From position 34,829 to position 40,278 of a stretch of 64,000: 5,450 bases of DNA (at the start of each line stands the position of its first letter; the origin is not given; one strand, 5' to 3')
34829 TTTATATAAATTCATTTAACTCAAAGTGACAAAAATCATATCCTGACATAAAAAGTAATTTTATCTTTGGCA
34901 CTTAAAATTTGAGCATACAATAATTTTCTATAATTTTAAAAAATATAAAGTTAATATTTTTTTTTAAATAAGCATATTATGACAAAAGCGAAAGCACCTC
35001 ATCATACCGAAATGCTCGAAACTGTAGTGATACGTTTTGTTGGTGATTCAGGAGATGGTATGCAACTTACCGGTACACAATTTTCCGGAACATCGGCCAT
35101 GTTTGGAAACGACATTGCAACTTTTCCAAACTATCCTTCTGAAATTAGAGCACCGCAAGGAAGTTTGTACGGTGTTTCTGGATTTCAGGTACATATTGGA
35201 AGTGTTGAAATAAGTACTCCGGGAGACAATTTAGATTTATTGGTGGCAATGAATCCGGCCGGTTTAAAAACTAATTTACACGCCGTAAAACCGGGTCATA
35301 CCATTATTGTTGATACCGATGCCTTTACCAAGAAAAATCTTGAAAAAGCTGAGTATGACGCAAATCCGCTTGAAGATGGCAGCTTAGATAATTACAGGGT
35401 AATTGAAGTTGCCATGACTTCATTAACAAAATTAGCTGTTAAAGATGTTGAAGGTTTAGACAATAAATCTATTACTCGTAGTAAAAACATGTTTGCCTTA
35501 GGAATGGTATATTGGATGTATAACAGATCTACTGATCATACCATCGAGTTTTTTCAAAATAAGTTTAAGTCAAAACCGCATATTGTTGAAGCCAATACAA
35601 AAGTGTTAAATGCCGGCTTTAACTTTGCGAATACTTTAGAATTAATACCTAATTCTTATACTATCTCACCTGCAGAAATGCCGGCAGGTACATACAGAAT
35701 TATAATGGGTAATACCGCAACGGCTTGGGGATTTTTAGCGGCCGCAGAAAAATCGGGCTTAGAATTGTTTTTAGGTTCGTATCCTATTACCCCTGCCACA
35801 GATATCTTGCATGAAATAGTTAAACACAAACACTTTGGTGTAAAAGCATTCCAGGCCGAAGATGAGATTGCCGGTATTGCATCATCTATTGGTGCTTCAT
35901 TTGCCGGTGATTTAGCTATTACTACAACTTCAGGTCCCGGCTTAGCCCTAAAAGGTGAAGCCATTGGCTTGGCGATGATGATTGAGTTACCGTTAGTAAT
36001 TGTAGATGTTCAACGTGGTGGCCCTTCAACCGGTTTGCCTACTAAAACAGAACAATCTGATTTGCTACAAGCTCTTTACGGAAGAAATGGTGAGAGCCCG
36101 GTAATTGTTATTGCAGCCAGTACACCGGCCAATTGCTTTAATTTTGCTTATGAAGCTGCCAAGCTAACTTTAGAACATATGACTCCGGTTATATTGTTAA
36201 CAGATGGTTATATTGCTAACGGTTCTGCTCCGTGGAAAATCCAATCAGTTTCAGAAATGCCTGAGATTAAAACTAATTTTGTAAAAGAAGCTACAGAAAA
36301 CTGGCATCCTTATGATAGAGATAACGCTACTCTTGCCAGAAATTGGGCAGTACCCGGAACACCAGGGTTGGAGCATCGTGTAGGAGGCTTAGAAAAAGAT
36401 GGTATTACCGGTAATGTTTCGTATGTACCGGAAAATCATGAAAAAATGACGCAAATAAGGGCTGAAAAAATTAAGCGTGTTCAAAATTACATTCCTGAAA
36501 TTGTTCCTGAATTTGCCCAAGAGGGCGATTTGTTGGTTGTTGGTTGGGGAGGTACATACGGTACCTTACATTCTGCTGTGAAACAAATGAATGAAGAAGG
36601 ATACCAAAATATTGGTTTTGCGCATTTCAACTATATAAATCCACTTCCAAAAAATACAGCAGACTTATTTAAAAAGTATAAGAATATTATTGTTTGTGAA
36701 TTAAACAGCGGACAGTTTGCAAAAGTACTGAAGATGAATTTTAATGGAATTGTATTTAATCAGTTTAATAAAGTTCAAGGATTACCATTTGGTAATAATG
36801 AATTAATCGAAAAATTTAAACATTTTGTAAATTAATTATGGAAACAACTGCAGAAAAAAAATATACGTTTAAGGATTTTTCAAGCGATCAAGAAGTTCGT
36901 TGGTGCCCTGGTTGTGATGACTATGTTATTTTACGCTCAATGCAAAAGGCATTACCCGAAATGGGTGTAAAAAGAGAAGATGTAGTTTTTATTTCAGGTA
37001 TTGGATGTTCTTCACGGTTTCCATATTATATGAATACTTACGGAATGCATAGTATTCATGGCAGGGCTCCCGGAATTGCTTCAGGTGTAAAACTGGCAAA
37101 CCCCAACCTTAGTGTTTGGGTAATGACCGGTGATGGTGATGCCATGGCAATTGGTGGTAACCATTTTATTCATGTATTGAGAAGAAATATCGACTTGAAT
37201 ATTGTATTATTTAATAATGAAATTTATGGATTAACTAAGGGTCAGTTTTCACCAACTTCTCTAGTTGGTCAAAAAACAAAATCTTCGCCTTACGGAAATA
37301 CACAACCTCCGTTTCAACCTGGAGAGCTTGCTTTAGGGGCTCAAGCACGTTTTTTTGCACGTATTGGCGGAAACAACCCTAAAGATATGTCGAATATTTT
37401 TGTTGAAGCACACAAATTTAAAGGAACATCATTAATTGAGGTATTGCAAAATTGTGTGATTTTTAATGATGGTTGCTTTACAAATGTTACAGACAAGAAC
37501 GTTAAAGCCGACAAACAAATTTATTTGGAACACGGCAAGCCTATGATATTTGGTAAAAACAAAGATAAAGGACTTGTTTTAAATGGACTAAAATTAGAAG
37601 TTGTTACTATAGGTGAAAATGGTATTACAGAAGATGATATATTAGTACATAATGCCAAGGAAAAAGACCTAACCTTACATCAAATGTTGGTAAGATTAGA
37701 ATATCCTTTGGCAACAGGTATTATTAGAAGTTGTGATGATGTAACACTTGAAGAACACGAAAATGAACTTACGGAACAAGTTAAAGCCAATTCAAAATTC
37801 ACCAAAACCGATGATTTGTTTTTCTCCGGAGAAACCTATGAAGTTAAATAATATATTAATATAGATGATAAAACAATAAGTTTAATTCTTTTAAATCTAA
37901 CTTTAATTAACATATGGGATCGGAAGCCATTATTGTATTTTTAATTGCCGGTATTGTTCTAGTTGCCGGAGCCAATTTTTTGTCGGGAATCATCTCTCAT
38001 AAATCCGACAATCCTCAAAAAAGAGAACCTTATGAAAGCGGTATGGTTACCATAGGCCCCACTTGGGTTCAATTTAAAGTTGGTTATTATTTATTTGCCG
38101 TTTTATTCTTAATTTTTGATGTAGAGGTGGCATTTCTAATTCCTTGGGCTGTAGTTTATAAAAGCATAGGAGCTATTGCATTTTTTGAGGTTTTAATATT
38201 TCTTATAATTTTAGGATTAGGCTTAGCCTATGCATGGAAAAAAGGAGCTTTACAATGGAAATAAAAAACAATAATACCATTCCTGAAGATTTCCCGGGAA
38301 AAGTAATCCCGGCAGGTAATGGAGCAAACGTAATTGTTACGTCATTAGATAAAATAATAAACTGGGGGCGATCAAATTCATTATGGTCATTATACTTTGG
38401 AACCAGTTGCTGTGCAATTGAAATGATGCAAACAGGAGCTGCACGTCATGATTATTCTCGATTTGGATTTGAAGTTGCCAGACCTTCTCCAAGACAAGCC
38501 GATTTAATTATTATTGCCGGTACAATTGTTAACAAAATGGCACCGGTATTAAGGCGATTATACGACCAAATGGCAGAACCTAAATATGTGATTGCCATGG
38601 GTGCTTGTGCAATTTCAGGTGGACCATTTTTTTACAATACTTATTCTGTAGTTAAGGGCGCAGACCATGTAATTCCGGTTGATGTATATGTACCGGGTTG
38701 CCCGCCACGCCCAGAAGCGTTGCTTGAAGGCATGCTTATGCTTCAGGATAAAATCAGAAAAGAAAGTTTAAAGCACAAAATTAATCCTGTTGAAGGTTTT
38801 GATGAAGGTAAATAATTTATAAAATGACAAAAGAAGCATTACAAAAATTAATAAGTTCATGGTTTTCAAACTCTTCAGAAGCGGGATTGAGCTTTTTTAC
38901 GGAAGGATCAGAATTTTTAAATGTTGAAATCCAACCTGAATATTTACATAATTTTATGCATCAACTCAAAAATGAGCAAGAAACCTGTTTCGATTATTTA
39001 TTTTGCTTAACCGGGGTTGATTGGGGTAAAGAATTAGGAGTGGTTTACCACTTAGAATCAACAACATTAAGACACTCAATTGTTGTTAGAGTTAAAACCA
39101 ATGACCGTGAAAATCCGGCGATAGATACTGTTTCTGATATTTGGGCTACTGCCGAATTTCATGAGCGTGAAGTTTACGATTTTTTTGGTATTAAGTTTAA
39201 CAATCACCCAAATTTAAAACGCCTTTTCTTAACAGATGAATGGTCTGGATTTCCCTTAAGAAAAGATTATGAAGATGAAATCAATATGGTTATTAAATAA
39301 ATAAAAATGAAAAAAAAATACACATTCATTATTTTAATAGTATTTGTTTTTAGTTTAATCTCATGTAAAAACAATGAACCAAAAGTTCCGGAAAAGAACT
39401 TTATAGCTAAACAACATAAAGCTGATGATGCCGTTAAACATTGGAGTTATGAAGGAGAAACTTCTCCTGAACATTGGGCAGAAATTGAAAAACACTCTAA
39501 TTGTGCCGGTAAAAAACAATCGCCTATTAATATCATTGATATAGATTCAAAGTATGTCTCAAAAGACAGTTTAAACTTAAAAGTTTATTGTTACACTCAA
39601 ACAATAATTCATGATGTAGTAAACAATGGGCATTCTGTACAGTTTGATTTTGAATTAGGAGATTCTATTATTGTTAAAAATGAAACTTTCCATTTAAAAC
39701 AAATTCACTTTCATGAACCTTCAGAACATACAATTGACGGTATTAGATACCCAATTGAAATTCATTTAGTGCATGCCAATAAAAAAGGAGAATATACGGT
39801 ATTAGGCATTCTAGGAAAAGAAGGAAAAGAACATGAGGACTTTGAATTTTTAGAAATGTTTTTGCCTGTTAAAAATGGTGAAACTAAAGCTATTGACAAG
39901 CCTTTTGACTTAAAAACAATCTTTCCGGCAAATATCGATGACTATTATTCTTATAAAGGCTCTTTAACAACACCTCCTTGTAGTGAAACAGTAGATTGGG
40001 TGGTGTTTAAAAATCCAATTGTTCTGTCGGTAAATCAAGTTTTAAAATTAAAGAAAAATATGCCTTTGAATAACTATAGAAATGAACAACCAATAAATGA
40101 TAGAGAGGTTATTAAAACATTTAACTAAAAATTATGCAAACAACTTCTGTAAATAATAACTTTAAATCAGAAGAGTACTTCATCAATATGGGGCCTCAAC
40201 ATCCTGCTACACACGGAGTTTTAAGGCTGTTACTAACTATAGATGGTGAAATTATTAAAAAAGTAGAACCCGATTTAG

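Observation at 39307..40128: Intact lipoprotein alpha-carbonic anhydrase embedded between nuoC and nuoD: candidate new complex I-coupled CO2/bicarbonate system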

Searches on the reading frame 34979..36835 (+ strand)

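Call 32: search_protein_families(library=pfam, proteins=[window:34979-36835:+])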
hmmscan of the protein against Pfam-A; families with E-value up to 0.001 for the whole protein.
window:34979-36835:+ (618 aa): 3 families
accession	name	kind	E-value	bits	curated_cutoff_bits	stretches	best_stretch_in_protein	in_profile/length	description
PF01855.24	POR_N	-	5e-51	174.1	27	1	264-472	10-217/231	Pyruvate flavodoxin/ferredoxin oxidoreductase, thiamine diP-bdg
PF01558.24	POR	-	1.5e-26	94.1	27.4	1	25-214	2-172/173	Pyruvate ferredoxin/flavodoxin oxidoreductase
PF17147.9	PFOR_II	-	1.3e-05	25.9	27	1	517-587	2-77/102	Pyruvate:ferredoxin oxidoreductase core domain II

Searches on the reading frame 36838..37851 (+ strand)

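Call 32: search_protein_families(library=pfam, proteins=[window:36838-37851:+])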
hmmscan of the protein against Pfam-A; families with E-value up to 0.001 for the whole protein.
window:36838-37851:+ (337 aa): 1 family
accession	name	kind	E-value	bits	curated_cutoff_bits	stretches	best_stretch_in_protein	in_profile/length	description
PF02775.26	TPP_enzyme_C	-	8.6e-31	107.2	21.9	1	55-202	2-151/151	Thiamine pyrophosphate enzyme, C-terminal TPP binding domain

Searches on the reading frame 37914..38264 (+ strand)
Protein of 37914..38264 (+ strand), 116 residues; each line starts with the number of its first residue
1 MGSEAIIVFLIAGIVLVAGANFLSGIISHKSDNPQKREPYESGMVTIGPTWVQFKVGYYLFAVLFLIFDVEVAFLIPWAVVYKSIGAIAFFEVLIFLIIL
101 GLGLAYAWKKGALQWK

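Call 4: search_protein_families(library=pfam, proteins=[window:37914-38264:+])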
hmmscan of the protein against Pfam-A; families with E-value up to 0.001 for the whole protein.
window:37914-38264:+ (116 aa): 1 family
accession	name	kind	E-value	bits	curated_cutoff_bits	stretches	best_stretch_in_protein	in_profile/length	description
PF00507.24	Oxidored_q4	-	2.6e-35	121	23.3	1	22-115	6-99/99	NADH-ubiquinone/plastoquinone oxidoreductase, chain 3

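Call 5: search_protein_families(library=ncbifam, proteins=[window:37914-38264:+])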
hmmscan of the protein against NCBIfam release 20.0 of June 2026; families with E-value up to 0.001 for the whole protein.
window:37914-38264:+ (116 aa): 7 families
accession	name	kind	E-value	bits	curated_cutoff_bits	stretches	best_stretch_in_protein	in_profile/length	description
NF005839.0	PRK07756.1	equivalog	8.8e-32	109.9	163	1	6-115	12-121/122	NADH-quinone oxidoreductase subunit A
NF006303.0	PRK08489.1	equivalog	1.7e-24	86.8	145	1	12-116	23-126/129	NAD(P)H-quinone oxidoreductase subunit 3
NF005922.0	PRK07928.1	equivalog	3.4e-21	75.8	155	1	6-116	7-119/119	NADH-quinone oxidoreductase subunit A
NF005022.0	PRK06432.1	equivalog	1e-15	58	164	1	35-115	69-149/151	NADH dehydrogenase subunit A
NF004727.0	PRK06073.1-2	equivalog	7.1e-06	26.2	101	1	6-106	6-106/120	NADH dehydrogenase subunit A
NF004726.0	PRK06073.1-1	equivalog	8.9e-06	25.8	150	1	5-106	13-109/129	NADH dehydrogenase subunit A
NF004729.0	PRK06073.1-5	equivalog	2.4e-05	24.3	94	1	4-106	13-120/134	NADH dehydrogenase subunit A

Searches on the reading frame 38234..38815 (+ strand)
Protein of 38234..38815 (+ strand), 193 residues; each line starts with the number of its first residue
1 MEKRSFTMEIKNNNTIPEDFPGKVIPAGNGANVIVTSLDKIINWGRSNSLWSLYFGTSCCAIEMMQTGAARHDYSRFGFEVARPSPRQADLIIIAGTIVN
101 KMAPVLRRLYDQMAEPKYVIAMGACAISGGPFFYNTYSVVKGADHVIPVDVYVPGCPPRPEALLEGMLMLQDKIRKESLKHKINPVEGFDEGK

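Call 4: search_protein_families(library=pfam, proteins=[window:38234-38815:+])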
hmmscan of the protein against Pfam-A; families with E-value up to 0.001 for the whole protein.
window:38234-38815:+ (193 aa): 1 family
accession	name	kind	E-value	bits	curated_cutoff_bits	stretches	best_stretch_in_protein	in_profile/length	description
PF01058.29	Oxidored_q6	-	1.1e-29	103.2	27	1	59-169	3-127/128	NADH ubiquinone oxidoreductase, 20 Kd subunit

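Call 5: search_protein_families(library=ncbifam, proteins=[window:38234-38815:+])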
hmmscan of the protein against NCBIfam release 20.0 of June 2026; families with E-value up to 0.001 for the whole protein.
window:38234-38815:+ (193 aa): 14 families
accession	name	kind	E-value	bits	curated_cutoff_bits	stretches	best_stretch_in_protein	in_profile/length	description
NF011391.0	PRK14816.1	equivalog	3.7e-77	258.4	283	1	28-179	32-182/196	NADH-quinone oxidoreductase subunit B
NF005012.1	PRK06411.1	subfamily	5.6e-74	247.2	116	1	30-180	16-164/166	NADH-quinone oxidoreductase subunit NuoB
TIGR01957.1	nuoB_fam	subfamily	2.5e-72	241.5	142.7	1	32-177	1-145/145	NADH-quinone oxidoreductase subunit B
NF011394.0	PRK14819.1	equivalog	3.1e-70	236.7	312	1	32-181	15-163/264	NADH-quinone oxidoreductase subunit B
NF009808.0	PRK13292.1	equivalog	1.5e-68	231.5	1156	1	31-178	8-153/791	NADH-quinone oxidoreductase subunit B/C/D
NF011390.0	PRK14815.1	equivalog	6.8e-67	224.3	281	1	31-182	16-165/183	NADH dehydrogenase subunit B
NF011393.0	PRK14818.1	equivalog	4.3e-65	218.4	255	1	33-188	16-169/173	NADH dehydrogenase subunit B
NF011395.0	PRK14820.1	equivalog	6.4e-62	208.5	263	1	29-182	14-165/180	NADH-quinone oxidoreductase subunit B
NF011388.0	PRK14813.1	equivalog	1.8e-60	204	294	1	31-180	11-159/189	NADH dehydrogenase subunit B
NF011389.0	PRK14814.1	equivalog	3.2e-59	199.8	285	1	30-182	15-165/186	NADH dehydrogenase subunit B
NF011392.0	PRK14817.1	equivalog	1.8e-55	187.4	271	1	38-180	26-166/182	NADH-quinone oxidoreductase subunit B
TIGR03294.1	FrhG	equivalog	1.4e-06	28.2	245.5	1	88-172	50-142/228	coenzyme F420 hydrogenase subunit gamma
NF045875.1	F420_non_VhuG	exception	3.2e-06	26.6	450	0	138-183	131-175/286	F420-non-reducing hydrogenase subunit VhuG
NF045520.1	H2_NiFeSe_small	exception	0.00022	20.7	470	1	96-191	124-226/314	NiFeSe hydrogenase small subunit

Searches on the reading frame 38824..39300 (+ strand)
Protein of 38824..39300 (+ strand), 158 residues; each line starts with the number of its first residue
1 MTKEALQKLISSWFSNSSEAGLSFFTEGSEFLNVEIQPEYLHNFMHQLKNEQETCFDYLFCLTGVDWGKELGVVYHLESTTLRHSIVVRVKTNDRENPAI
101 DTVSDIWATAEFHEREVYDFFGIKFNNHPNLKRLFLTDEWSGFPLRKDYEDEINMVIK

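Call 4: search_protein_families(library=pfam, proteins=[window:38824-39300:+])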
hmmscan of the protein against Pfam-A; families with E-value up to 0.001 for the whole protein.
window:38824-39300:+ (158 aa): 1 family
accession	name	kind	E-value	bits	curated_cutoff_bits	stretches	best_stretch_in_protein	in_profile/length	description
PF00329.25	Complex1_30kDa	-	1.3e-41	142.5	22.5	1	34-150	1-119/124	Respiratory-chain NADH dehydrogenase, 30 Kd subunit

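Call 5: search_protein_families(library=ncbifam, proteins=[window:38824-39300:+])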
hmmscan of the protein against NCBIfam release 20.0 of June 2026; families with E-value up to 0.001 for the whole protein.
window:38824-39300:+ (158 aa): 17 families
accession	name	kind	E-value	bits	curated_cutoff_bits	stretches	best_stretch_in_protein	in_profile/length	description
TIGR01961.1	NuoC_fam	subfamily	7.8e-37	126.5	122.45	1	33-150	2-119/122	NADH (or F420H2) dehydrogenase, subunit C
NF005832.0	PRK07735.1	equivalog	4.1e-35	121.8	431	1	36-151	311-425/430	NADH-quinone oxidoreductase subunit C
NF004737.0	PRK06074.2-4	equivalog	1.4e-30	106.2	144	1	39-150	21-125/150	NADH-quinone oxidoreductase subunit C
NF005856.0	PRK07785.1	equivalog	7.1e-30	104.6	224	1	32-149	102-222/246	NADH-quinone oxidoreductase subunit C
NF009141.0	PRK12494.1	equivalog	9.1e-28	97.3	175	1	28-149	40-163/175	NAD(P)H-quinone oxidoreductase subunit J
NF004735.0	PRK06074.2-2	equivalog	1e-24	87.2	176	1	31-151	28-148/158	NADH-quinone oxidoreductase subunit C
NF040611.1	F420_dehyd_FpoC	exception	3.5e-24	85.5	220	1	27-152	24-149/158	F420H2 dehydrogenase subunit FpoC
NF004733.0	PRK06074.1-5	equivalog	4.2e-24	85.3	225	1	2-149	2-149/203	NADH-quinone oxidoreductase subunit C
NF009808.0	PRK13292.1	equivalog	7.7e-23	80.3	1156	1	27-151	244-375/791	NADH-quinone oxidoreductase subunit B/C/D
NF004730.0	PRK06074.1-1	equivalog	2e-22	80.1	193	1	26-149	24-156/200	NADH-quinone oxidoreductase subunit C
NF006304.0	PRK08491.1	equivalog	7e-22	78.2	228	1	31-149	58-174/263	NADH-quinone oxidoreductase subunit C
NF008728.0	PRK11742.1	equivalog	3.7e-21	75.1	840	1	19-150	34-173/598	NADH-quinone oxidoreductase subunit C/D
NF004731.0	PRK06074.1-3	equivalog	3.5e-19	69.4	303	1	29-149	24-145/207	NADH-quinone oxidoreductase subunit C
NF004734.0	PRK06074.2-1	equivalog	7.3e-17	61.9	169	1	52-150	46-150/164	NADH-quinone oxidoreductase subunit C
NF004738.0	PRK06074.2-5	equivalog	6.4e-15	55.3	198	1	32-150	30-150/174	NADH-quinone oxidoreductase subunit C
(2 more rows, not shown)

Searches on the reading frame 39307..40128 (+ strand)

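Call 4: search_protein_families(library=pfam, proteins=[window:39307-40128:+])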
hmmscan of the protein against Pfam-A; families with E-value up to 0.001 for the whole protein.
window:39307-40128:+ (273 aa): 1 family
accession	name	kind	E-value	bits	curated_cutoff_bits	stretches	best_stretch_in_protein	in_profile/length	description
PF00194.26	Carb_anhydrase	-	2.3e-50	172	27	1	53-271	2-253/254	Eukaryotic-type carbonic anhydrase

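Call 5: search_protein_families(library=ncbifam, proteins=[window:39307-40128:+])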
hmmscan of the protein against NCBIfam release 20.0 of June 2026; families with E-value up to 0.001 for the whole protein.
window:39307-40128:+ (273 aa): 0 families
